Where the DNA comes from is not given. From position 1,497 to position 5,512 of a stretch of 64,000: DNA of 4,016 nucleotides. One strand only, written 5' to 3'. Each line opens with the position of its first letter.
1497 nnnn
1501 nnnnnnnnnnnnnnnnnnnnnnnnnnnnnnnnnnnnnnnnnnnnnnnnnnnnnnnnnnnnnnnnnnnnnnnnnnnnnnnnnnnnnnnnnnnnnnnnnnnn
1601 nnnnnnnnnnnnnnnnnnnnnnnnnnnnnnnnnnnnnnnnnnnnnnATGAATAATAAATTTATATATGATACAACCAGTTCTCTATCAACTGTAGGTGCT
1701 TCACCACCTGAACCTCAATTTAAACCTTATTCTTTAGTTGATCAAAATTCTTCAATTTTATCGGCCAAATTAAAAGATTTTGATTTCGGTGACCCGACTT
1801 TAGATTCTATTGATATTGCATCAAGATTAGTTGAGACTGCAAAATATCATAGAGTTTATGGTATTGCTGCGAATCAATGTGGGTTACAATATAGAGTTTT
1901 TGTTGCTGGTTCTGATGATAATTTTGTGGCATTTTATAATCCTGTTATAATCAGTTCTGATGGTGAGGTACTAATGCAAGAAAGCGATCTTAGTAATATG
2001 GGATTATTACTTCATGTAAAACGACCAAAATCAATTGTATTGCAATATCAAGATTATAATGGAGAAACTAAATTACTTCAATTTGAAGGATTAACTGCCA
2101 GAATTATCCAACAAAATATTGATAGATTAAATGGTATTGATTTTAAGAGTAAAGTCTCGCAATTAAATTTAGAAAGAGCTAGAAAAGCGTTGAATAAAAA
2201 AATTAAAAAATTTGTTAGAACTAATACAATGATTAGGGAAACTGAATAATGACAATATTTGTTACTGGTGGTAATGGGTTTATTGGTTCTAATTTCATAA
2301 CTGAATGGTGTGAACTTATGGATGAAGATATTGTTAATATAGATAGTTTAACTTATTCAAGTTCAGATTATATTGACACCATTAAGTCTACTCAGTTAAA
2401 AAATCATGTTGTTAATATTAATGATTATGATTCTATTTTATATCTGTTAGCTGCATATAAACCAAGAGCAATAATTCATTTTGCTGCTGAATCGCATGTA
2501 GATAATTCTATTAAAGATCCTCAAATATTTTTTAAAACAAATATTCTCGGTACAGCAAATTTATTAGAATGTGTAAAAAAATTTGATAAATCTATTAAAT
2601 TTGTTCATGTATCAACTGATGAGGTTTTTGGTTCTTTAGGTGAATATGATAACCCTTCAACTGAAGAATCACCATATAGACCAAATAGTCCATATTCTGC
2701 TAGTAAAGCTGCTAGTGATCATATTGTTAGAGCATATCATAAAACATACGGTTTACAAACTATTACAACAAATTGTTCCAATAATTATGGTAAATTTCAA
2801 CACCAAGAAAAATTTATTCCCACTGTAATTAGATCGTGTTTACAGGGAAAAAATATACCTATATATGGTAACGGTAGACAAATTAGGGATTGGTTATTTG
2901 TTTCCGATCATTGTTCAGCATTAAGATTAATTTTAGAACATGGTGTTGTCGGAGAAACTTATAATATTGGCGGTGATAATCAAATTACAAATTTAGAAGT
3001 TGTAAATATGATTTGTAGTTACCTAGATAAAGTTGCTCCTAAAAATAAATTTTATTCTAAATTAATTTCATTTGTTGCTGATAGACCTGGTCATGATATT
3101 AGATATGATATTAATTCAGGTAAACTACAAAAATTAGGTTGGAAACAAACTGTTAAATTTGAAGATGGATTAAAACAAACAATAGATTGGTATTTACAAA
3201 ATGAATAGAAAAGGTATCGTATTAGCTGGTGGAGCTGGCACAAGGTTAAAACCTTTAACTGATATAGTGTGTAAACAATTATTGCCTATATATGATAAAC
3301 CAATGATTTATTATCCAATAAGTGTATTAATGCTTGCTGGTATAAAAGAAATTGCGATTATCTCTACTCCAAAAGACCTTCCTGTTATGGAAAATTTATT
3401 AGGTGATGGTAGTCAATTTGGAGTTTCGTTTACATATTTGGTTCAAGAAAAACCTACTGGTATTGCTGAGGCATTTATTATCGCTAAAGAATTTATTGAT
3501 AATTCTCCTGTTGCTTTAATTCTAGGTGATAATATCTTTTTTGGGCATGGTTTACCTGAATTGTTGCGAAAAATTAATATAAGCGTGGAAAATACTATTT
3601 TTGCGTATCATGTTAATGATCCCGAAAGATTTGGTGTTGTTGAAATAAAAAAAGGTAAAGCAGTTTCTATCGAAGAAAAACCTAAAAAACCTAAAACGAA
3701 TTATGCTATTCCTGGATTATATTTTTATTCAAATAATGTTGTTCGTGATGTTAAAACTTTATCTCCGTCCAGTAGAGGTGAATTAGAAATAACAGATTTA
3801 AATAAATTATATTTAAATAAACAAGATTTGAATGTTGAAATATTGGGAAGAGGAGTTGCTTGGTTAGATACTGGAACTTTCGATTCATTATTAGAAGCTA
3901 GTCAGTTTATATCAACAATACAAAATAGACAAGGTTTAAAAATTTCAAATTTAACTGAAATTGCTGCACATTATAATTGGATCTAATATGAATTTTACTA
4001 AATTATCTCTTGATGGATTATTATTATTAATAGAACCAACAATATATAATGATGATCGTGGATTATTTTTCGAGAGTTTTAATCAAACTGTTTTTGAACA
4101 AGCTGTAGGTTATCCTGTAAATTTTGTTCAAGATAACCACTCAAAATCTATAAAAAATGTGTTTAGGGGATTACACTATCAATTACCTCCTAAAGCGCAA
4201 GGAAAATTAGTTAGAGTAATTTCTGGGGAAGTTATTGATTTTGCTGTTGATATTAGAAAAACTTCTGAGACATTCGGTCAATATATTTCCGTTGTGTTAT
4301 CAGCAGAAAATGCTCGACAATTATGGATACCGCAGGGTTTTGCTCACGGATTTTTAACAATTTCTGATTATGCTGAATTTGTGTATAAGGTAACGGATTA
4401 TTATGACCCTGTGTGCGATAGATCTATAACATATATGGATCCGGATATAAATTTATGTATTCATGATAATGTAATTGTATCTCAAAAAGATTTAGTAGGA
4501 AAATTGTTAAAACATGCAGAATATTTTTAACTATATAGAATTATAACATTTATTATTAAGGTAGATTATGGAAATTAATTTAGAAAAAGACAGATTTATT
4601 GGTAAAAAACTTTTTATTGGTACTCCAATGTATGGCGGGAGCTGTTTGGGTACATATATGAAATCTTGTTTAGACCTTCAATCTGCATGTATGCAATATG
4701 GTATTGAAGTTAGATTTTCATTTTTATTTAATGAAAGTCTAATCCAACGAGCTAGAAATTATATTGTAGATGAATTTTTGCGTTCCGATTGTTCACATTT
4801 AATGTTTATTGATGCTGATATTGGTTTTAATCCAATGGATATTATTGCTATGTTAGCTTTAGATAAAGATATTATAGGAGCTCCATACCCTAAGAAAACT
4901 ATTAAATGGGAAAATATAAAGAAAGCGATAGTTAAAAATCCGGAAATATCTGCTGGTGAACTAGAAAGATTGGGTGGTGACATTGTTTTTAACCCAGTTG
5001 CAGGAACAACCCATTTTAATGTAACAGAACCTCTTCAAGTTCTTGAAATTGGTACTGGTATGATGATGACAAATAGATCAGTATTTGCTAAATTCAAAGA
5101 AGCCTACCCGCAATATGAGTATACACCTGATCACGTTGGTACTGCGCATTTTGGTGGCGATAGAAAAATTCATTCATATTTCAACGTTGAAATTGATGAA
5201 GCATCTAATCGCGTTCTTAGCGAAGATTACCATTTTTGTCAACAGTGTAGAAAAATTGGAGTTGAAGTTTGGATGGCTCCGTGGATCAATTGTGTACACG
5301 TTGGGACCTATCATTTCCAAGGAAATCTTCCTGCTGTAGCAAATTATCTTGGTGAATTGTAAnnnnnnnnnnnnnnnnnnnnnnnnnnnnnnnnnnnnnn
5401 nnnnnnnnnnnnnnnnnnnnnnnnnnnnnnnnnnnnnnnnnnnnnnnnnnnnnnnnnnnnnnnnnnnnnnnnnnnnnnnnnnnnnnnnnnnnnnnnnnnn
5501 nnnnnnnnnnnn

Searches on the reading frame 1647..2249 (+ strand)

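Call 15: search_protein_families(library=pfam, proteins=[window:1647-2249:+], max_evalue=0.001)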
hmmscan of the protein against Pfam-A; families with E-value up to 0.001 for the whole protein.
window:1647-2249:+ (200 aa): 1 family
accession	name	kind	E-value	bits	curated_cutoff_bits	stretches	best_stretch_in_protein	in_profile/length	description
PF01327.26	Pep_deformylase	-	2.2e-24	86.3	22.8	1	31-173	5-153/156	Polypeptide deformylase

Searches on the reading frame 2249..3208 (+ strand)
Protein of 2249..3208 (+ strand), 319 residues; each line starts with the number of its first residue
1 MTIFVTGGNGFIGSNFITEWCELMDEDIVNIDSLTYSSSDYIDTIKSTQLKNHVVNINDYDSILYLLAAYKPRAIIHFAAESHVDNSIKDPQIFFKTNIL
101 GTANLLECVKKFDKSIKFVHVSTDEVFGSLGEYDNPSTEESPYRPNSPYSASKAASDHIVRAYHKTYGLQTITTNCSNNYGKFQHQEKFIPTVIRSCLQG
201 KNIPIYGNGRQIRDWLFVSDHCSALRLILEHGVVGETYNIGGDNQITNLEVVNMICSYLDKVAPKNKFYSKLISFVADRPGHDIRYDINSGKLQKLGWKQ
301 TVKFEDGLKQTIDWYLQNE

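Call 15: search_protein_families(library=pfam, proteins=[window:2249-3208:+], max_evalue=0.001)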
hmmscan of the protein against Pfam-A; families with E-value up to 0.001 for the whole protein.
window:2249-3208:+ (319 aa): 6 families
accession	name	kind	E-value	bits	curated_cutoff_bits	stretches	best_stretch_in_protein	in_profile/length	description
PF16363.11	GDP_Man_Dehyd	-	5.1e-80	269.9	27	1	4-311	1-332/332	GDP-mannose 4,6 dehydratase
PF01370.27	Epimerase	-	6.2e-65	219.4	20.9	1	3-241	1-240/240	NAD dependent epimerase/dehydratase family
PF04321.23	RmlD_sub_bind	-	1e-17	64.6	27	1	1-312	1-282/287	RmlD substrate binding domain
PF02719.21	Polysacc_synt_2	-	1.9e-14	54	20.2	1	3-125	1-130/293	Polysaccharide biosynthesis protein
PF01073.25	3Beta_HSD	-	2.2e-14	53.6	22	1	5-220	2-220/280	3-beta hydroxysteroid dehydrogenase/isomerase family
PF07993.18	NAD_binding_4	-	1.5e-12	47.7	20.1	1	73-181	90-209/258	Male sterility protein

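Call 27: search_protein_families(library=ncbifam, proteins=[window:2249-3208:+], max_evalue=0.001)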
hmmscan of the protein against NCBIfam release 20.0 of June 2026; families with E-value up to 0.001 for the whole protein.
window:2249-3208:+ (319 aa): 26 families (the best 25 are shown)
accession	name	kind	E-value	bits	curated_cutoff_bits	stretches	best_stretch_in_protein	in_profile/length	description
TIGR01181.1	dTDP_gluc_dehyt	equivalog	9.2e-126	419.3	365.1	1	3-319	2-315/321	dTDP-glucose 4,6-dehydratase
NF007490.0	PRK10084.1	subfamily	5.2e-106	354.7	649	1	1-319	1-338/361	dTDP-glucose 4,6-dehydratase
NF007582.0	PRK10217.1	equivalog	5.3e-100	335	698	1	2-319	3-335/355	dTDP-glucose 4,6-dehydratase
TIGR04180.1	EDH_00030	hypoth_equivalog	8e-36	123.6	475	1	3-261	1-258/297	NAD-dependent 4,6-dehydratase LegB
TIGR01179.1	galE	equivalog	2.3e-34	118.7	262.3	1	3-317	2-327/332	UDP-glucose 4-epimerase GalE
TIGR02622.1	CDP_4_6_dhtase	equivalog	7.6e-34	117.4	278.45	1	2-316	6-331/352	CDP-glucose 4,6-dehydratase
TIGR01472.1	gmd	equivalog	2.7e-23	82.7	415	1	48-260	54-269/342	GDP-mannose 4,6-dehydratase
TIGR02197.1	heptose_epim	equivalog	4.9e-23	81.8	274.6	1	3-274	1-267/316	ADP-glyceromanno-heptose 6-epimerase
NF047922.1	GDPFucSynFcl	equivalog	1.2e-18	67.6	500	1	3-318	5-304/308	GDP-L-fucose synthase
TIGR01214.1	rmlD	equivalog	5.8e-18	65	224.05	1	2-259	1-226/285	dTDP-4-dehydrorhamnose reductase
NF041015.1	UDPsulfquin_syn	equivalog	3.6e-17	62.4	575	2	166-312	212-360/384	UDP-sulfoquinovose synthase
TIGR03466.1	HpnA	hypoth_equivalog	1.3e-15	57.1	367.65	1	1-277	1-264/327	hopanoid-associated sugar epimerase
NF007956.0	PRK10675.1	subfamily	2e-15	56.7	394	1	1-165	1-165/338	UDP-glucose 4-epimerase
NF043036.1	ErythonDh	equivalog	3.9e-14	52.6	325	1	1-165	1-165/321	D-erythronate dehydrogenase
NF011728.1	PRK15181.1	equivalog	1.5e-13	50.5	760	1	4-317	19-339/348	Vi polysaccharide biosynthesis UDP-N-acetylglucosaminuronic acid C-4 epimerase TviC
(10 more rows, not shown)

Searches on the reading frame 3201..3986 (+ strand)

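Call 15: search_protein_families(library=pfam, proteins=[window:3201-3986:+], max_evalue=0.001)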
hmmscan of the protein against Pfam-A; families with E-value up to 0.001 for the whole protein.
window:3201-3986:+ (261 aa): 2 families
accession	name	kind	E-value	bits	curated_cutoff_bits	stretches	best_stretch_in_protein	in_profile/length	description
PF00483.29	NTP_transferase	-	1.5e-67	228.2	21.2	1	4-238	1-243/245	Nucleotidyl transferase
PF12804.13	NTP_transf_3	-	3e-07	31.2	27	1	5-120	1-105/160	MobA-like NTP transferase domain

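Call 27: search_protein_families(library=ncbifam, proteins=[window:3201-3986:+], max_evalue=0.001)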
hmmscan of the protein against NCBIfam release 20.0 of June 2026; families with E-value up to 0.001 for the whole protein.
window:3201-3986:+ (261 aa): 28 families (the best 25 are shown)
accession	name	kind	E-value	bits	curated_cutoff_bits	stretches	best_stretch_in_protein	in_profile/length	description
TIGR01207.1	rmlA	equivalog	3.9e-121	403.6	360.65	1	4-261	1-260/286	glucose-1-phosphate thymidylyltransferase RfbA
NF012024.0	PRK15480.1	equivalog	5.9e-112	373.5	588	1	2-260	3-263/292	glucose-1-phosphate thymidylyltransferase RfbA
TIGR01208.1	rmlA_long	equivalog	9.7e-59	199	320.25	1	4-239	1-236/353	glucose-1-phosphate thymidylyltransferase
TIGR03992.1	Arch_glmU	subfamily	1.2e-43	149.5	292.1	1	4-237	2-227/393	bifunctional sugar-1-phosphate nucleotidylyltransferase/acetyltransferase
NF041173.1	Sug_nt_acttase_Thmprot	equivalog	5e-30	104.7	600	1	4-237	2-227/405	bifunctional sugar-1-phosphate nucleotidylyltransferase/acetyltransferase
NF041313.1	UDPGP_AglF_Halo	equivalog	6.5e-30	104.3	400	1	4-208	2-206/234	UTP--glucose-1-phosphate uridylyltransferase AglF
NF052502.1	man1P_GTase_Rv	exception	5.4e-25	88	440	1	5-234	3-227/352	mannose-1-phosphate guanylyltransferase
TIGR01099.1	galU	equivalog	3e-22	79.5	326.8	2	75-210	94-240/261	UTP--glucose-1-phosphate uridylyltransferase GalU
NF045761.1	NAMPUrTaseMurU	equivalog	4e-17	62.8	250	1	4-234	2-224/226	N-acetylmuramate alpha-1-phosphate uridylyltransferase MurU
NF009928.0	PRK13389.1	equivalog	4.9e-15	55.5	548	2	3-55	9-61/302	UTP--glucose-1-phosphate uridylyltransferase GalU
NF049965.1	GlMnHpPGnyltfHddC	equivalog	2.9e-13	50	300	1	4-185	2-176/221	D-glycero-D-manno-heptose 1-phosphate guanosyltransferase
NF003670.0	PRK05293.1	equivalog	3.3e-13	49.3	470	1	5-247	7-266/382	glucose-1-phosphate adenylyltransferase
NF007516.0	PRK10122.1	equivalog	1.4e-12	47.4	534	1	2-56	3-57/297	UTP--glucose-1-phosphate uridylyltransferase GalF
TIGR02091.1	glgC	equivalog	4.9e-11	42.3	424.9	2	5-55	3-54/364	glucose-1-phosphate adenylyltransferase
TIGR01105.1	galF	equivalog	5.2e-11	42.2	659.2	1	1-56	2-57/297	GalU regulator GalF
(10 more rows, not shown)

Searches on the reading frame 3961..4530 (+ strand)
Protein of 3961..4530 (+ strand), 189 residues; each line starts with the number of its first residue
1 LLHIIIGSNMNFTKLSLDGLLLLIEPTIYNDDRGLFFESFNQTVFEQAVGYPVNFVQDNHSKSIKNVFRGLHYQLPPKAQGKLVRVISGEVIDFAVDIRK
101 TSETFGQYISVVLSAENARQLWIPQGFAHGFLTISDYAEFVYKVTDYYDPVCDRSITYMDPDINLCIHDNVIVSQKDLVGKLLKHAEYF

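Call 15: search_protein_families(library=pfam, proteins=[window:3961-4530:+], max_evalue=0.001)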
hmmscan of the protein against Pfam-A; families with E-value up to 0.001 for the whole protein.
window:3961-4530:+ (189 aa): 1 family
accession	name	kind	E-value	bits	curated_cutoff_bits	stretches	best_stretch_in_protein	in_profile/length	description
PF00908.23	dTDP_sugar_isom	-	1.4e-63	214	27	1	17-184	4-167/168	dTDP-4-dehydrorhamnose 3,5-epimerase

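Call 27: search_protein_families(library=ncbifam, proteins=[window:3961-4530:+], max_evalue=0.001)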
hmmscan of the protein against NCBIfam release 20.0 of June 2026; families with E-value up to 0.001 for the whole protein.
window:3961-4530:+ (189 aa): 1 family
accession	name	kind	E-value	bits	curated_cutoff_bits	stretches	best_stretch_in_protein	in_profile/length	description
TIGR01221.1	rmlC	equivalog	6.8e-67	224.7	155.75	1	12-186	2-175/176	dTDP-4-dehydrorhamnose 3,5-epimerase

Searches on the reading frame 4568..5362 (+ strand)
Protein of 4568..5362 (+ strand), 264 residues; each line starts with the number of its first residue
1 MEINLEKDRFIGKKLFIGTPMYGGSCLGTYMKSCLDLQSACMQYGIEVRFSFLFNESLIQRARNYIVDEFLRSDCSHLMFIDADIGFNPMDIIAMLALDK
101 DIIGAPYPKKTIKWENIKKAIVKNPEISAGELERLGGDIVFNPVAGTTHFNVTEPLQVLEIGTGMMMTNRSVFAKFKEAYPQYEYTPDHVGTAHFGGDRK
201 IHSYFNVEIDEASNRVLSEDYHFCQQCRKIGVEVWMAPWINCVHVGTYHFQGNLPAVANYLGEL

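Call 15: search_protein_families(library=pfam, proteins=[window:4568-5362:+], max_evalue=0.001)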
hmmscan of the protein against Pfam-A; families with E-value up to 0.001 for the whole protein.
window:4568-5362:+ (264 aa): 1 family
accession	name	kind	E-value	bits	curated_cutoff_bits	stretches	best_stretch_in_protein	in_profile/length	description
PF03452.20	Anp1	-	9e-06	25.8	28.8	1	58-105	120-168/263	Anp1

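Call 27: search_protein_families(library=ncbifam, proteins=[window:4568-5362:+], max_evalue=0.001)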
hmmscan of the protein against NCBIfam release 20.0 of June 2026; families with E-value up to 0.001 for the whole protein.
window:4568-5362:+ (264 aa): 1 family
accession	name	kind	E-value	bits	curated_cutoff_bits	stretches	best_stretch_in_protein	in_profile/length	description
NF038299.1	EPS_HpsN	equivalog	0.00087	18.3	425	0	199-247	174-223/317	hormogonium polysaccharide biosynthesis glycosyltransferase HpsN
